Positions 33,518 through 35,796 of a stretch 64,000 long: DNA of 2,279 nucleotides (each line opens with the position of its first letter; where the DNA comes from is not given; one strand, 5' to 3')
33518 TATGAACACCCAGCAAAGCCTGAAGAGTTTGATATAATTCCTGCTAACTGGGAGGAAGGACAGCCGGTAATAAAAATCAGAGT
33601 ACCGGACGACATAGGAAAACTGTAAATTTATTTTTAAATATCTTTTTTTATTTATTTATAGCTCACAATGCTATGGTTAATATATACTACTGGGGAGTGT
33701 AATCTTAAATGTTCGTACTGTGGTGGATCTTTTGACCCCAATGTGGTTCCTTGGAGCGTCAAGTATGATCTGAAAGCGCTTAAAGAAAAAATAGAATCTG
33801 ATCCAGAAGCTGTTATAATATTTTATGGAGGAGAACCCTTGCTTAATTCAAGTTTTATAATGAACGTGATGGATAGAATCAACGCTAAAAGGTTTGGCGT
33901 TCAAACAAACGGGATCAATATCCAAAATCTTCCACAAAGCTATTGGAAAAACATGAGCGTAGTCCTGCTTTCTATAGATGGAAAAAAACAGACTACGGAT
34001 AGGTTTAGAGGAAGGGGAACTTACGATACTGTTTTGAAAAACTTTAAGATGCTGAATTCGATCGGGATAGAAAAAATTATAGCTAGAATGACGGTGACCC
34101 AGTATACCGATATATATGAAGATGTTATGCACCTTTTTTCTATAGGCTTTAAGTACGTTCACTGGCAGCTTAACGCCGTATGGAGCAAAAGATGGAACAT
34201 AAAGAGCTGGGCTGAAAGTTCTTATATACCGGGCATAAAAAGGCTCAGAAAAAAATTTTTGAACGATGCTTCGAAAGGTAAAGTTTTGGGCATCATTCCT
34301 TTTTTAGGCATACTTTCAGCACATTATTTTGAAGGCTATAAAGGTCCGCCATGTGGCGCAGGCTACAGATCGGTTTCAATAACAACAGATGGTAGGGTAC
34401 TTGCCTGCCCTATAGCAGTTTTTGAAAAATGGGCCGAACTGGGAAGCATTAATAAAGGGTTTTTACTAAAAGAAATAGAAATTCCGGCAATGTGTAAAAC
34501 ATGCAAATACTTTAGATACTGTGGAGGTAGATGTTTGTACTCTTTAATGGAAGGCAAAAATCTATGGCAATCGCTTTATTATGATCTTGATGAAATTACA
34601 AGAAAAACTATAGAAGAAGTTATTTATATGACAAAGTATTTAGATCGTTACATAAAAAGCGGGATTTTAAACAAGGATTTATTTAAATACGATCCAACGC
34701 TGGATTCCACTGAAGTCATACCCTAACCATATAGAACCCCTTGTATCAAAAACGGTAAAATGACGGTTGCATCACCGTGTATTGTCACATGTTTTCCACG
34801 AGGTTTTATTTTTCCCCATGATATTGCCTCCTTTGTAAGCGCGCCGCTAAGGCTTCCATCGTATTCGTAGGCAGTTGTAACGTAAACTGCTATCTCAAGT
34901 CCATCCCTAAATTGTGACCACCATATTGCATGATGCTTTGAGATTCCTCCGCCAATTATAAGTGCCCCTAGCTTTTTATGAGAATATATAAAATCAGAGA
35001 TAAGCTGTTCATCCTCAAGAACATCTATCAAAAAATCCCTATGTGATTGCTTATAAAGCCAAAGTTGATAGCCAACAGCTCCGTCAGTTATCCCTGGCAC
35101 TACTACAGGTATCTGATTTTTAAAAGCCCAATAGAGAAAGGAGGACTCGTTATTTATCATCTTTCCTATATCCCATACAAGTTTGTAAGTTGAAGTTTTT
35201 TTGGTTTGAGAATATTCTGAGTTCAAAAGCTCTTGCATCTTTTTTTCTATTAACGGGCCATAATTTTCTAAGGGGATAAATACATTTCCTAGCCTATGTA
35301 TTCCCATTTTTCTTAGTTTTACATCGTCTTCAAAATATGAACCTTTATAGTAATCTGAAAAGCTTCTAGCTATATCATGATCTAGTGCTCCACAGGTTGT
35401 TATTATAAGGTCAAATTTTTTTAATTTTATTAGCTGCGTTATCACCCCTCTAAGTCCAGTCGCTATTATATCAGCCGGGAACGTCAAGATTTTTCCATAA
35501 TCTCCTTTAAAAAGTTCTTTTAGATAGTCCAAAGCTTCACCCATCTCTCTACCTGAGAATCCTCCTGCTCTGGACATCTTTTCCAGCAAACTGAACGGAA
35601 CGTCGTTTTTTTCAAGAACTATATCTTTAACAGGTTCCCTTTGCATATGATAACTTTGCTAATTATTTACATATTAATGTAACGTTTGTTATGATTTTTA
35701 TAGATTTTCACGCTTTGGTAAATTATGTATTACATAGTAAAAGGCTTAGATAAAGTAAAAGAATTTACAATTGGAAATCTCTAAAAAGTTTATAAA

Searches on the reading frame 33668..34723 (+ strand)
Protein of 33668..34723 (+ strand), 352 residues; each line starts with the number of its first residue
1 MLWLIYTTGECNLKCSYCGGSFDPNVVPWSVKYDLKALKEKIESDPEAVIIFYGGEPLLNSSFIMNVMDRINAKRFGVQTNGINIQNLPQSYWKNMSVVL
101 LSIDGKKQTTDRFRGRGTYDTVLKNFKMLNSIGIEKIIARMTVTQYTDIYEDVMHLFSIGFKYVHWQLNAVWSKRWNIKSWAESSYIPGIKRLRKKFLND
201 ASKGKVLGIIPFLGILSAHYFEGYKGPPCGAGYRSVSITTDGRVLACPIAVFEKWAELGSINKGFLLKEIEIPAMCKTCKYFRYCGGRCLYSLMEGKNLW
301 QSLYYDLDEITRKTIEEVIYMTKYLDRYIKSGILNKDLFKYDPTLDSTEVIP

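Call 53: search_protein_families(library=pfam, proteins=[window:33668-34723:+], max_evalue=0.001)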
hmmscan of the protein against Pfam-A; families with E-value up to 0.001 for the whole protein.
window:33668-34723:+ (352 aa): 2 families
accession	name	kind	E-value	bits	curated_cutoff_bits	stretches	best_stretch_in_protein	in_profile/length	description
PF04055.27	Radical_SAM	-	2.5e-15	57.5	29.5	1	6-149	2-157/166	Radical SAM superfamily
PF13353.11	Fer4_12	-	2.5e-05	25.1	22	1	9-107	13-117/137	4Fe-4S single cluster domain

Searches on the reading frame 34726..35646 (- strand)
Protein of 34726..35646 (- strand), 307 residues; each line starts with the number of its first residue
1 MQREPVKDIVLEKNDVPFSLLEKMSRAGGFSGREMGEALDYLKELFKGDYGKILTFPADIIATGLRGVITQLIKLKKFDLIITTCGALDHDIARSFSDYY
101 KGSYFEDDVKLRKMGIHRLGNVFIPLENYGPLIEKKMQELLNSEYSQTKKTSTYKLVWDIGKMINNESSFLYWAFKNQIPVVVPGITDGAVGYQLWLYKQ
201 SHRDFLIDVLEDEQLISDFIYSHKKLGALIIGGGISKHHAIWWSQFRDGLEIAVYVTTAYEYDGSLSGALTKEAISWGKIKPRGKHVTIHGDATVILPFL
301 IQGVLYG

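Call 53: search_protein_families(library=pfam, proteins=[window:34726-35646:-], max_evalue=0.001)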
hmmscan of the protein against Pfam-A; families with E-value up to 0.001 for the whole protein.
window:34726-35646:- (307 aa): 1 family
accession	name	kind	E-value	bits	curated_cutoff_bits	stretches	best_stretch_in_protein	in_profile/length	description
PF01916.23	DS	-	1.7e-98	329.9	27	1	20-302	2-286/288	Deoxyhypusine synthase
